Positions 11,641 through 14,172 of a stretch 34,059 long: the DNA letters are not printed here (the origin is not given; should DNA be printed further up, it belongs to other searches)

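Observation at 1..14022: Methyltransferase-dense glycan assembly locus (7 SAM methyltransferases, 5 glycosyltransferases, flippase, Wzy_C-TPR protein) with no priming or sugar-activation genes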

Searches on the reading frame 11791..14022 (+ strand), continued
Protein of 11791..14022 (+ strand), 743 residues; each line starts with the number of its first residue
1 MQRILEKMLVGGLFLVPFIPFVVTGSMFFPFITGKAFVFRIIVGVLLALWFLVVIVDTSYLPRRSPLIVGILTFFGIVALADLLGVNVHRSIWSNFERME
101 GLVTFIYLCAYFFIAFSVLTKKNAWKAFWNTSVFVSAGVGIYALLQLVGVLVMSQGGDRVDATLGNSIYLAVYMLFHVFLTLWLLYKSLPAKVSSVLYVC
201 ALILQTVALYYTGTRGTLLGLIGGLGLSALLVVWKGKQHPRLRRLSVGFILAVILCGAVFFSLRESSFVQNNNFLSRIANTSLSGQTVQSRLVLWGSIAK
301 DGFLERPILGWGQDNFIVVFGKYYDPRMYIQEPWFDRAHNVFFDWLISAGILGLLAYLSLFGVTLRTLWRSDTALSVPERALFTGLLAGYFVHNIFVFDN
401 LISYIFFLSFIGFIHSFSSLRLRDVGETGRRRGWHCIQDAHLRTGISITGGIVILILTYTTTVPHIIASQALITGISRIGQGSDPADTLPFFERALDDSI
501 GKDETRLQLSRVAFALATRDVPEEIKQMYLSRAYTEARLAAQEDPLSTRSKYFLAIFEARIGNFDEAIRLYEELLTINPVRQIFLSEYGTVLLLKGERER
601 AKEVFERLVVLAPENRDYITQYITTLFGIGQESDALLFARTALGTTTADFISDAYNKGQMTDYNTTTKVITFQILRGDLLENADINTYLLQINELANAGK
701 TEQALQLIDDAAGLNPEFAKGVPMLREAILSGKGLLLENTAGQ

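Call 13: find_homologous_proteins(query=window:11791-14022:+)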
Query window:11791-14022:+ (743 aa): 5572 proteins with E <= 0.001 among 8000 candidates; the best 120 are listed.
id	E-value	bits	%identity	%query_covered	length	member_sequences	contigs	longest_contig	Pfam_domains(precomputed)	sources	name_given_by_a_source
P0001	0.0e+0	1643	100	100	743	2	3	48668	PF14559.13,PF13432.13,PF13428.13,PF07719.24,PF04932.21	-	-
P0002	0.0e+0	1170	71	100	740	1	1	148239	PF14559.13,PF13432.13,PF13428.13,PF07719.24,PF13174.13,PF04932.21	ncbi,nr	ncbi:MAG: O-antigen ligase family protein [Candidatus Campbellbacteria bacterium]|nr:O-antigen ligas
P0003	0.0e+0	1154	69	100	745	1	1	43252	PF14559.13,PF13428.13,PF04932.21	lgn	-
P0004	0.0e+0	1073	65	100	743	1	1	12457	PF14559.13,PF13428.13,PF07719.24,PF04932.21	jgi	jgi:O-antigen ligase/tetratricopeptide (TPR) repeat protein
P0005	0.0e+0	1032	62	100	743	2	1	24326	PF14559.13,PF13428.13,PF04932.21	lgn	-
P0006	3.9e-251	854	54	99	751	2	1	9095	PF14559.13,PF13432.13,PF13428.13,PF07719.24,PF04932.21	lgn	-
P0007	3.0e-250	851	54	100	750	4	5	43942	PF14559.13,PF13428.13,PF04932.21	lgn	-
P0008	3.6e-246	837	53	100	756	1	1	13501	PF14559.13,PF13432.13,PF13428.13,PF07719.24,PF04932.21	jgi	jgi:O-antigen ligase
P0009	1.8e-240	819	52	99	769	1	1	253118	PF14559.13,PF04932.21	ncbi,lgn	ncbi:MAG: hypothetical protein AMXMBFR44_1100 [Candidatus Campbellbacteria bacterium]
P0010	2.2e-205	703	49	92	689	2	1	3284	PF14559.13,PF13432.13,PF13428.13,PF13181.13,PF07719.24,PF04932.21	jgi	-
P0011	1.0e-182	628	45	99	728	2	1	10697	PF13431.13,PF23914.2,PF13414.13,PF13176.13,PF13428.13,PF14559.13,PF00515.35,PF12895.14,PF13424.13,PF13432.13,PF13181.13,PF07719.24,PF04932.21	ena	-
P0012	6.7e-177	608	45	99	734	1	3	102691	PF23914.2,PF13414.13,PF13176.13,PF13428.13,PF14559.13,PF00515.35,PF12895.14,PF13424.13,PF21033.5,PF13432.13,PF13181.13,PF07719.24,PF04932.21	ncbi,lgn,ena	ncbi:MAG: O-antigen ligase family protein [Patescibacteria group bacterium]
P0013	2.7e-169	583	42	99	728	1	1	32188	PF14559.13,PF23914.2,PF13371.13,PF12895.14,PF13424.13,PF13176.13,PF21033.5,PF13428.13,PF13181.13,PF07719.24,PF04932.21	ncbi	-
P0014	6.6e-168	579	43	99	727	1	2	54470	PF13431.13,PF23914.2,PF13176.13,PF13428.13,PF14559.13,PF13371.13,PF00515.35,PF12895.14,PF13424.13,PF21033.5,PF13432.13,PF13181.13,PF07719.24,PF04932.21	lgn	-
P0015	2.4e-166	573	40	98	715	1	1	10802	PF14559.13,PF23914.2,PF13414.13,PF00515.35,PF13424.13,PF13432.13,PF13428.13,PF13181.13,PF14561.13,PF07719.24,PF04932.21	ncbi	-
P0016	7.6e-166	572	43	99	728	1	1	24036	PF23914.2,PF13414.13,PF13176.13,PF13428.13,PF14559.13,PF00515.35,PF13424.13,PF13432.13,PF13429.13,PF13181.13,PF07719.24,PF04932.21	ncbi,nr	ncbi:MAG: O-antigen ligase family protein [Candidatus Pacebacteria bacterium]|nr:O-antigen ligase fa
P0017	4.9e-165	569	42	99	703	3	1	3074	PF14559.13,PF13431.13,PF23914.2,PF13414.13,PF00515.35,PF13424.13,PF13432.13,PF13428.13,PF13181.13,PF07719.24,PF04932.21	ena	-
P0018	1.8e-164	567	43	99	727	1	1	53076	PF13431.13,PF23914.2,PF13414.13,PF13428.13,PF14559.13,PF00515.35,PF13424.13,PF21033.5,PF13432.13,PF13181.13,PF07719.24,PF04932.21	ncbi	-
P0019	2.3e-163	564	42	99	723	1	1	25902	PF13431.13,PF13414.13,PF13176.13,PF13428.13,PF14559.13,PF00515.35,PF12895.14,PF13424.13,PF13432.13,PF13181.13,PF14561.13,PF07719.24,PF04932.21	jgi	jgi:O-antigen ligase/Tfp pilus assembly protein PilF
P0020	2.0e-162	561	41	99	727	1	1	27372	PF13431.13,PF23914.2,PF13414.13,PF13428.13,PF14559.13,PF00515.35,PF12895.14,PF13424.13,PF21033.5,PF13432.13,PF13181.13,PF07719.24,PF04932.21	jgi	jgi:O-antigen ligase/Tfp pilus assembly protein PilF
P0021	8.9e-162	558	42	99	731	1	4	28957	PF14559.13,PF13431.13,PF00515.35,PF13176.13,PF13432.13,PF13428.13,PF13181.13,PF07719.24,PF04932.21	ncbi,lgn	-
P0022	7.1e-161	555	43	99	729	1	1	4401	PF23914.2,PF13414.13,PF13176.13,PF13428.13,PF14559.13,PF00515.35,PF12895.14,PF13424.13,PF13432.13,PF13181.13,PF07719.24,PF13174.13,PF04932.21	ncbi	-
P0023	1.2e-160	555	43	99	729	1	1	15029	PF14559.13,PF23914.2,PF13414.13,PF00515.35,PF13424.13,PF13428.13,PF13181.13,PF07719.24,PF13174.13,PF04932.21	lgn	-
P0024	1.3e-159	551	42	99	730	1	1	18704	PF14559.13,PF23914.2,PF00515.35,PF12895.14,PF13424.13,PF13432.13,PF13428.13,PF13181.13,PF14561.13,PF07719.24,PF04932.21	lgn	-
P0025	2.4e-158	547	42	99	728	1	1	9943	PF07721.21,PF14559.13,PF13414.13,PF00515.35,PF13424.13,PF13176.13,PF13432.13,PF13428.13,PF13181.13,PF07719.24,PF04932.21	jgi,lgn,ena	-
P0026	3.1e-156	540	41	99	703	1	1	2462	PF13431.13,PF23914.2,PF13414.13,PF13176.13,PF13428.13,PF14559.13,PF00515.35,PF13424.13,PF13432.13,PF13181.13,PF07719.24,PF04932.21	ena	-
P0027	1.9e-155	537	41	99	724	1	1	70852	PF14559.13,PF23914.2,PF00515.35,PF12895.14,PF13424.13,PF13432.13,PF13428.13,PF13181.13,PF07719.24,PF04932.21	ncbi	-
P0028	1.9e-155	537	41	99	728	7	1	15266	PF14559.13,PF00515.35,PF13176.13,PF13432.13,PF13428.13,PF13181.13,PF07719.24,PF04932.21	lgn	-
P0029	2.1e-155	537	40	97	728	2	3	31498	PF23914.2,PF13176.13,PF13428.13,PF14559.13,PF00515.35,PF12895.14,PF13424.13,PF21033.5,PF13432.13,PF13181.13,PF07719.24,PF04932.21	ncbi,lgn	-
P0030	8.1e-155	535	40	99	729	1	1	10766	PF14559.13,PF23914.2,PF13371.13,PF00515.35,PF13424.13,PF13176.13,PF13428.13,PF13181.13,PF07719.24,PF04932.21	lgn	-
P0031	8.2e-155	535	40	99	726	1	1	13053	PF14559.13,PF13431.13,PF00515.35,PF13424.13,PF13176.13,PF13432.13,PF13428.13,PF13429.13,PF13181.13,PF07719.24,PF04932.21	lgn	-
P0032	1.3e-154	535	40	99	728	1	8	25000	PF14559.13,PF23914.2,PF13371.13,PF00515.35,PF12895.14,PF13176.13,PF13428.13,PF13181.13,PF07719.24,PF04932.21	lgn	-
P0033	1.4e-154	535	41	99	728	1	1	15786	PF13431.13,PF23914.2,PF13414.13,PF13176.13,PF13428.13,PF14559.13,PF13371.13,PF00515.35,PF13424.13,PF13432.13,PF13181.13,PF07719.24,PF04932.21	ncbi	-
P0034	1.9e-153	531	41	99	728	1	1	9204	PF14559.13,PF00515.35,PF13176.13,PF13428.13,PF13181.13,PF07719.24,PF04932.21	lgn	-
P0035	9.3e-153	529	42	83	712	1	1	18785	PF14559.13,PF23914.2,PF13414.13,PF00515.35,PF13424.13,PF21033.5,PF13432.13,PF13428.13,PF13181.13,PF07719.24,PF04932.21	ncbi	ncbi:MAG: O-antigen ligase family protein [Minisyncoccota bacterium]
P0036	1.1e-152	528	40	96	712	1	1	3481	PF23914.2,PF13414.13,PF13428.13,PF14559.13,PF00515.35,PF13424.13,PF21033.5,PF13432.13,PF13429.13,PF13181.13,PF07719.24,PF04932.21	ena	-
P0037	2.0e-152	527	41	99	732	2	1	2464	PF14559.13,PF13414.13,PF00515.35,PF12895.14,PF13424.13,PF13176.13,PF13432.13,PF13428.13,PF13181.13,PF07719.24,PF04932.21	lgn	-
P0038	3.2e-152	527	43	84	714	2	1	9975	PF14559.13,PF23914.2,PF00515.35,PF21033.5,PF13428.13,PF13181.13,PF07719.24,PF04932.21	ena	-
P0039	5.7e-152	526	39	99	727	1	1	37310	PF14559.13,PF13428.13,PF07719.24,PF04932.21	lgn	-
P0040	1.3e-151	525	42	87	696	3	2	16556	PF14559.13,PF23914.2,PF13414.13,PF00515.35,PF13424.13,PF13432.13,PF13428.13,PF13181.13,PF07719.24,PF04932.21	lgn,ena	-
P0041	1.4e-151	525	40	99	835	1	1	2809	PF13431.13,PF23914.2,PF13414.13,PF13176.13,PF13428.13,PF07721.21,PF14559.13,PF13371.13,PF00515.35,PF12895.14,PF13424.13,PF21033.5,PF13432.13,PF13429.13,PF13181.13,PF14561.13,PF07719.24,PF04932.21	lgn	-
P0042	1.8e-151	524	40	99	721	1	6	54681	PF14559.13,PF00515.35,PF12895.14,PF13424.13,PF13176.13,PF13181.13,PF07719.24,PF13374.13,PF04932.21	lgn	-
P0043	3.7e-150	520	39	97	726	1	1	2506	PF13431.13,PF23914.2,PF13414.13,PF13176.13,PF13428.13,PF14559.13,PF00515.35,PF12895.14,PF13424.13,PF21033.5,PF13432.13,PF13181.13,PF07719.24,PF04932.21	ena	-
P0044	1.1e-149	518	39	99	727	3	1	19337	PF14559.13,PF00515.35,PF13176.13,PF13432.13,PF13428.13,PF13181.13,PF07719.24,PF04932.21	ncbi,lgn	-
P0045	1.3e-149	518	39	97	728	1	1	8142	PF23914.2,PF13176.13,PF13428.13,PF14559.13,PF00515.35,PF12895.14,PF13424.13,PF21033.5,PF13432.13,PF13181.13,PF07719.24,PF04932.21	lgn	-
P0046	2.0e-149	518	39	97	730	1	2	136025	PF13431.13,PF13414.13,PF13428.13,PF14559.13,PF00515.35,PF12895.14,PF13424.13,PF21033.5,PF13432.13,PF13429.13,PF13181.13,PF14561.13,PF07719.24,PF04932.21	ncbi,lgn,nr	ncbi:MAG: O-antigen ligase family protein [Parcubacteria group bacterium]|nr:O-antigen ligase family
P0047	2.3e-149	517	39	99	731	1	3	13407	PF07721.21,PF14559.13,PF13414.13,PF00515.35,PF13176.13,PF13428.13,PF13181.13,PF07719.24,PF13374.13,PF04932.21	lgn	-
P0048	3.6e-149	517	39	97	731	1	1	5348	PF14559.13,PF00515.35,PF12895.14,PF13424.13,PF21033.5,PF13432.13,PF13428.13,PF13181.13,PF14561.13,PF07719.24,PF04932.21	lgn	-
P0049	4.8e-149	516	39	99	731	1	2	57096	PF23914.2,PF13414.13,PF13176.13,PF12569.15,PF13428.13,PF14559.13,PF00515.35,PF13424.13,PF21033.5,PF13181.13,PF07719.24,PF04932.21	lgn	-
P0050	6.8e-149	516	40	97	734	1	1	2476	PF23914.2,PF13414.13,PF13428.13,PF14559.13,PF00515.35,PF13424.13,PF21033.5,PF13432.13,PF13181.13,PF14561.13,PF07719.24,PF04932.21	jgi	jgi:O-antigen ligase/tetratricopeptide (TPR) repeat protein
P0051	7.6e-149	516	37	99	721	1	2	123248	PF13431.13,PF23914.2,PF13414.13,PF13176.13,PF13428.13,PF13374.13,PF14559.13,PF24575.2,PF00515.35,PF12895.14,PF13424.13,PF21033.5,PF13432.13,PF13181.13,PF14561.13,PF07719.24,PF04932.21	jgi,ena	-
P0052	2.2e-148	514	40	91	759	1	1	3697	PF14559.13,PF13431.13,PF23914.2,PF00515.35,PF13424.13,PF13176.13,PF13428.13,PF13181.13,PF07719.24,PF04932.21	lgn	-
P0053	6.2e-148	513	39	99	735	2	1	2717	PF13431.13,PF23914.2,PF25062.2,PF13428.13,PF14559.13,PF00515.35,PF12895.14,PF13424.13,PF21033.5,PF13432.13,PF13429.13,PF13181.13,PF07719.24,PF04932.21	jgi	-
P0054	9.3e-148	512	42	84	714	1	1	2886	PF14559.13,PF23914.2,PF13414.13,PF00515.35,PF13424.13,PF21033.5,PF13432.13,PF13428.13,PF13181.13,PF07719.24,PF04932.21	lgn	-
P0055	1.9e-147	511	40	98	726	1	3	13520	PF14559.13,PF25068.3,PF13424.13,PF13176.13,PF13428.13,PF13181.13,PF07719.24,PF04932.21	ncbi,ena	-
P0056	2.8e-147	510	37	98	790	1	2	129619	PF13431.13,PF23914.2,PF25062.2,PF13414.13,PF13176.13,PF13428.13,PF13374.13,PF14559.13,PF00515.35,PF12895.14,PF13424.13,PF21033.5,PF13432.13,PF13429.13,PF13181.13,PF14561.13,PF07719.24,PF04932.21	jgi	jgi:O-antigen ligase/tetratricopeptide (TPR) repeat protein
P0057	6.0e-147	509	42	84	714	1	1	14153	PF23914.2,PF13414.13,PF13176.13,PF13428.13,PF14559.13,PF00515.35,PF13424.13,PF21033.5,PF13432.13,PF13181.13,PF07719.24,PF04932.21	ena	-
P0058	6.2e-147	509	39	98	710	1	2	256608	PF04932.21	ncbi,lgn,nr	ncbi:MAG: O-antigen ligase family protein [Candidatus Pacebacteria bacterium]|nr:O-antigen ligase fa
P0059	1.3e-146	508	37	99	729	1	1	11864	PF13431.13,PF23914.2,PF13414.13,PF13428.13,PF14559.13,PF00515.35,PF12895.14,PF13424.13,PF21033.5,PF13432.13,PF13181.13,PF14561.13,PF07719.24,PF04932.21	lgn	-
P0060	1.9e-146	508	43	83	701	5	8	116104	PF14559.13,PF23914.2,PF13414.13,PF00515.35,PF13424.13,PF21033.5,PF13428.13,PF13181.13,PF07719.24,PF04932.21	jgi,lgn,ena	-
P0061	2.4e-146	507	43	83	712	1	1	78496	PF14559.13,PF23914.2,PF13414.13,PF00515.35,PF21033.5,PF13432.13,PF13428.13,PF13181.13,PF07719.24,PF04932.21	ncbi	-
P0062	4.3e-146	507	37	99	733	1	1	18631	PF23914.2,PF13414.13,PF13176.13,PF13428.13,PF14559.13,PF00515.35,PF12895.14,PF13424.13,PF21033.5,PF13432.13,PF13181.13,PF07719.24,PF04932.21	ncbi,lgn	-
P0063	5.7e-146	506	39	99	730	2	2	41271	PF13431.13,PF23914.2,PF13176.13,PF13428.13,PF14559.13,PF00515.35,PF12895.14,PF13424.13,PF21033.5,PF13181.13,PF07719.24,PF04932.21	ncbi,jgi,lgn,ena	-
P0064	7.1e-146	506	42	83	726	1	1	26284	PF13431.13,PF23914.2,PF13414.13,PF13176.13,PF13428.13,PF23231.2,PF14559.13,PF00515.35,PF12895.14,PF13424.13,PF21033.5,PF13432.13,PF13181.13,PF14561.13,PF07719.24,PF04932.21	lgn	-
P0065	7.5e-146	506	38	99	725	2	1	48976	PF14559.13,PF13431.13,PF13414.13,PF13424.13,PF13176.13,PF13428.13,PF13181.13,PF14561.13,PF07719.24,PF13374.13,PF04932.21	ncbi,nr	ncbi:O-antigen ligase family protein [Candidatus Wolfebacteria bacterium]|nr:O-antigen ligase family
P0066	1.4e-145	505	38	97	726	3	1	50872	PF23914.2,PF04932.21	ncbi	-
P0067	1.6e-145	505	39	99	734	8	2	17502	PF14559.13,PF00515.35,PF13424.13,PF13432.13,PF13428.13,PF13181.13,PF07719.24,PF04932.21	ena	-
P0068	1.6e-145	505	38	99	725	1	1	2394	PF13431.13,PF23914.2,PF13414.13,PF13176.13,PF13428.13,PF14559.13,PF00515.35,PF13424.13,PF21033.5,PF13432.13,PF13181.13,PF07719.24,PF04932.21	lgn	-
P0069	1.8e-145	504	39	99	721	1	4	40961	PF14559.13,PF13431.13,PF23914.2,PF13414.13,PF00515.35,PF13424.13,PF13428.13,PF13181.13,PF07719.24,PF04932.21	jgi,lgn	-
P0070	2.1e-145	504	40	87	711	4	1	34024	PF14559.13,PF00515.35,PF13181.13,PF07719.24,PF04932.21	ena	-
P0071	2.2e-145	504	37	96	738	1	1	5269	PF14559.13,PF23914.2,PF13414.13,PF00515.35,PF21033.5,PF13432.13,PF13428.13,PF13181.13,PF07719.24,PF04932.21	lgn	-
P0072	3.1e-145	504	38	99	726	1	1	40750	PF13431.13,PF23914.2,PF25062.2,PF13414.13,PF13176.13,PF13428.13,PF14559.13,PF13371.13,PF00515.35,PF12895.14,PF13424.13,PF21033.5,PF13432.13,PF13181.13,PF14561.13,PF07719.24,PF13174.13,PF04932.21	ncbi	-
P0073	4.7e-145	503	40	90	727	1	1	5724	PF14559.13,PF23914.2,PF13414.13,PF00515.35,PF12895.14,PF21033.5,PF13428.13,PF13181.13,PF14561.13,PF07719.24,PF04932.21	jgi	-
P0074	5.4e-145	503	38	96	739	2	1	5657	PF14559.13,PF13431.13,PF13414.13,PF00515.35,PF12895.14,PF13424.13,PF21033.5,PF13428.13,PF13181.13,PF07719.24,PF04932.21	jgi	-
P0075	7.1e-145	502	38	98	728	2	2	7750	PF14559.13,PF23914.2,PF00515.35,PF13424.13,PF21033.5,PF13432.13,PF13428.13,PF13181.13,PF07719.24,PF04932.21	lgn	-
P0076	7.7e-145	502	39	99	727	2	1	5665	PF14559.13,PF00515.35,PF13424.13,PF28559.1,PF13432.13,PF13428.13,PF13181.13,PF07719.24,PF04932.21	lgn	-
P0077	8.9e-145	502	38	99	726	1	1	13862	PF14559.13,PF13432.13,PF13428.13,PF13181.13,PF07719.24,PF04932.21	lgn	-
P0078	9.3e-145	502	39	97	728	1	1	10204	PF13431.13,PF23914.2,PF13414.13,PF13176.13,PF13428.13,PF14559.13,PF13371.13,PF00515.35,PF12895.14,PF13424.13,PF21033.5,PF13432.13,PF13181.13,PF14561.13,PF07719.24,PF04932.21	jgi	jgi:tetratricopeptide (TPR) repeat protein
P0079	9.9e-145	502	38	99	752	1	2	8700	PF13431.13,PF23914.2,PF13414.13,PF13176.13,PF13428.13,PF14559.13,PF00515.35,PF13424.13,PF21033.5,PF13432.13,PF13181.13,PF07719.24,PF04932.21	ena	-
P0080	1.1e-144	502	38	97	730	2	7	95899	PF23914.2,PF13414.13,PF13176.13,PF13428.13,PF14559.13,PF00515.35,PF12895.14,PF13424.13,PF21033.5,PF13432.13,PF09295.17,PF13181.13,PF07719.24,PF04932.21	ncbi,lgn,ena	ncbi:MAG: O-antigen ligase family protein [Patescibacteria group bacterium]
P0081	2.0e-144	501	39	98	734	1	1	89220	PF14559.13,PF00515.35,PF13424.13,PF13176.13,PF13428.13,PF13181.13,PF07719.24,PF04932.21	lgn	-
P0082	2.4e-144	501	40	99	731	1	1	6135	PF13431.13,PF23914.2,PF13414.13,PF13176.13,PF13428.13,PF14559.13,PF00515.35,PF13424.13,PF21033.5,PF13432.13,PF13181.13,PF07719.24,PF04932.21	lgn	-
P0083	4.4e-144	500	39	96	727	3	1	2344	PF14559.13,PF23914.2,PF13414.13,PF00515.35,PF12895.14,PF21033.5,PF13428.13,PF13181.13,PF14561.13,PF07719.24,PF04932.21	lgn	-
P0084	5.7e-144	500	41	85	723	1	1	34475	PF13431.13,PF23914.2,PF13414.13,PF13428.13,PF14559.13,PF00515.35,PF13424.13,PF21033.5,PF13432.13,PF13181.13,PF14561.13,PF07719.24,PF04932.21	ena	-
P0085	9.7e-144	499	37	97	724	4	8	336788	PF14559.13,PF00515.35,PF13428.13,PF13181.13,PF14561.13,PF07719.24,PF04932.21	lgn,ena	-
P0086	1.2e-143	498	39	99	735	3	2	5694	PF23914.2,PF13414.13,PF13176.13,PF13428.13,PF07721.21,PF14559.13,PF00515.35,PF12895.14,PF13424.13,PF21033.5,PF13432.13,PF13181.13,PF07719.24,PF04932.21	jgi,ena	-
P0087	1.9e-143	498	37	99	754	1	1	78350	PF03704.24,PF13431.13,PF23914.2,PF13176.13,PF13428.13,PF14559.13,PF00515.35,PF12895.14,PF13424.13,PF21033.5,PF13432.13,PF13181.13,PF14561.13,PF07719.24,PF04932.21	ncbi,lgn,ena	-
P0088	2.0e-143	498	37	99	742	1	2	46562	PF14559.13,PF00515.35,PF13424.13,PF21033.5,PF13428.13,PF13181.13,PF07719.24,PF04932.21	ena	-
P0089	2.1e-143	498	38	99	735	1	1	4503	PF14559.13,PF00515.35,PF13424.13,PF21033.5,PF13428.13,PF13181.13,PF14561.13,PF07719.24,PF04932.21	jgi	-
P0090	2.2e-143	498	38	99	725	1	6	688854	PF14559.13,PF23914.2,PF13414.13,PF00515.35,PF13428.13,PF13181.13,PF07719.24,PF04932.21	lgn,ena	-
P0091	2.3e-143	498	37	99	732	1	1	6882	PF14559.13,PF23914.2,PF13432.13,PF13428.13,PF07719.24,PF04932.21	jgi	jgi:O-antigen ligase/Tfp pilus assembly protein PilF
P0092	2.9e-143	497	39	99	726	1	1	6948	PF14559.13,PF23914.2,PF00515.35,PF13424.13,PF21033.5,PF13432.13,PF13428.13,PF13181.13,PF07719.24,PF04932.21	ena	-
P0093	4.0e-143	497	39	97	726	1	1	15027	PF23914.2,PF13414.13,PF13176.13,PF13428.13,PF14559.13,PF13371.13,PF00515.35,PF12895.14,PF13424.13,PF13432.13,PF13181.13,PF14561.13,PF07719.24,PF04932.21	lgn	-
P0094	4.3e-143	497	38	95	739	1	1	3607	PF14559.13,PF13431.13,PF21033.5,PF13428.13,PF13181.13,PF04932.21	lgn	-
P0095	5.3e-143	496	39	97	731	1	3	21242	PF14559.13,PF00515.35,PF12895.14,PF21033.5,PF13428.13,PF13181.13,PF07719.24,PF04932.21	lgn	-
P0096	5.5e-143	496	37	97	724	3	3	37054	PF14559.13,PF13431.13,PF23914.2,PF13414.13,PF00515.35,PF13424.13,PF13432.13,PF13428.13,PF13181.13,PF07719.24,PF04932.21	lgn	-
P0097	7.1e-143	496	41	83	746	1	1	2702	PF14559.13,PF14853.13,PF13428.13,PF14561.13,PF07719.24,PF04932.21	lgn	-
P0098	8.9e-143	496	42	83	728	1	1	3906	PF14559.13,PF13428.13,PF13181.13,PF07719.24,PF04932.21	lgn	-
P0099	1.0e-142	495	43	81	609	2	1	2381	PF13432.13,PF04932.21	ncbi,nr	ncbi:MAG: O-antigen ligase family protein, partial [Patescibacteria group bacterium]|nr:O-antigen li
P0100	1.4e-142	495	40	97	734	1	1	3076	PF14559.13,PF13414.13,PF00515.35,PF12895.14,PF21033.5,PF13432.13,PF13428.13,PF07719.24,PF04932.21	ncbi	-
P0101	1.5e-142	495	42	82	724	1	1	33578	PF14559.13,PF00515.35,PF13424.13,PF21033.5,PF13432.13,PF13428.13,PF13181.13,PF07719.24,PF04932.21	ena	-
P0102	1.5e-142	495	37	98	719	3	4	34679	PF23914.2,PF13414.13,PF25058.2,PF13176.13,PF13428.13,PF14559.13,PF13371.13,PF00515.35,PF12895.14,PF13424.13,PF21033.5,PF13432.13,PF13181.13,PF07719.24,PF04932.21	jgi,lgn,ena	-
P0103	1.6e-142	495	38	97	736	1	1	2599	PF14559.13,PF00515.35,PF12895.14,PF21033.5,PF13432.13,PF09295.17,PF13428.13,PF13181.13,PF14561.13,PF07719.24,PF04932.21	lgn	-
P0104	2.1e-142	494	37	98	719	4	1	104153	PF13414.13,PF13176.13,PF13428.13,PF14559.13,PF00515.35,PF12895.14,PF13424.13,PF21033.5,PF13432.13,PF13181.13,PF14561.13,PF07719.24,PF13174.13,PF04932.21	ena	-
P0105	2.3e-142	494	39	97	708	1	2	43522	PF13431.13,PF23914.2,PF13414.13,PF13176.13,PF13428.13,PF14559.13,PF00515.35,PF12895.14,PF13424.13,PF21033.5,PF13432.13,PF13181.13,PF14561.13,PF07719.24,PF13174.13,PF04932.21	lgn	-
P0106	2.5e-142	494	42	82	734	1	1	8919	PF13431.13,PF23914.2,PF13414.13,PF13428.13,PF14559.13,PF00515.35,PF13424.13,PF21033.5,PF13432.13,PF13181.13,PF14561.13,PF07719.24,PF04932.21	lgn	-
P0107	2.6e-142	494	40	85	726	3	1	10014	PF13431.13,PF23914.2,PF13414.13,PF13428.13,PF14559.13,PF00515.35,PF21033.5,PF13432.13,PF13181.13,PF14561.13,PF07719.24,PF04932.21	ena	-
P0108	3.4e-142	494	39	99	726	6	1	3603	PF13431.13,PF23914.2,PF13414.13,PF09797.16,PF13176.13,PF13428.13,PF14559.13,PF00515.35,PF12895.14,PF13424.13,PF21033.5,PF13181.13,PF07719.24,PF04932.21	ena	-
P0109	3.4e-142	494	42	82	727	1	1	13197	PF14559.13,PF13414.13,PF00515.35,PF13424.13,PF21033.5,PF13432.13,PF13428.13,PF13181.13,PF07719.24,PF04932.21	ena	-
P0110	3.8e-142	493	42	82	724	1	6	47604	PF14559.13,PF00515.35,PF13424.13,PF21033.5,PF13432.13,PF13428.13,PF13181.13,PF07719.24,PF04932.21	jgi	jgi:O-antigen ligase/tetratricopeptide (TPR) repeat protein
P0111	3.8e-142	493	42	82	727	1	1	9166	PF14559.13,PF00515.35,PF13424.13,PF21033.5,PF13432.13,PF13428.13,PF13181.13,PF07719.24,PF04932.21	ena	-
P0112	4.8e-142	493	40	99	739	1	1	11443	PF13431.13,PF25062.2,PF13414.13,PF13428.13,PF14559.13,PF00515.35,PF12895.14,PF13424.13,PF21033.5,PF13432.13,PF13429.13,PF13181.13,PF07719.24,PF04932.21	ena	-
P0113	6.2e-142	493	39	97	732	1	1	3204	PF13431.13,PF23914.2,PF13414.13,PF13176.13,PF13428.13,PF14559.13,PF24575.2,PF00515.35,PF12895.14,PF21033.5,PF13432.13,PF13429.13,PF13181.13,PF14561.13,PF07719.24,PF04932.21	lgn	-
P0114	6.3e-142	493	38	99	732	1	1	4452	PF14559.13,PF04932.21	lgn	-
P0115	6.6e-142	493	36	99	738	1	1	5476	PF14559.13,PF13414.13,PF00515.35,PF21033.5,PF13181.13,PF07719.24,PF04932.21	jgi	jgi:O-antigen ligase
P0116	7.7e-142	492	38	99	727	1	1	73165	PF25063.1,PF23914.2,PF13414.13,PF13428.13,PF14559.13,PF24575.2,PF00515.35,PF12895.14,PF21033.5,PF13432.13,PF14561.13,PF07719.24,PF04932.21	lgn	-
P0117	8.1e-142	492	39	97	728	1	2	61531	PF14559.13,PF13414.13,PF00515.35,PF13424.13,PF13432.13,PF13428.13,PF13181.13,PF14561.13,PF07719.24,PF04932.21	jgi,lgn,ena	-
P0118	8.3e-142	492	38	97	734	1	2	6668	PF14559.13,PF13414.13,PF12895.14,PF21033.5,PF13428.13,PF14561.13,PF07719.24,PF04932.21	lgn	-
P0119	8.5e-142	492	41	83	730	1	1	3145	PF23914.2,PF13176.13,PF13428.13,PF14559.13,PF12895.14,PF13424.13,PF13432.13,PF13181.13,PF14561.13,PF07719.24,PF13174.13,PF04932.21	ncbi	-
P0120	9.1e-142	492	38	96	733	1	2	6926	PF14559.13,PF23914.2,PF00515.35,PF13424.13,PF21033.5,PF13432.13,PF13428.13,PF13181.13,PF07719.24,PF04932.21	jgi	jgi:O-antigen ligase/Tfp pilus assembly protein PilF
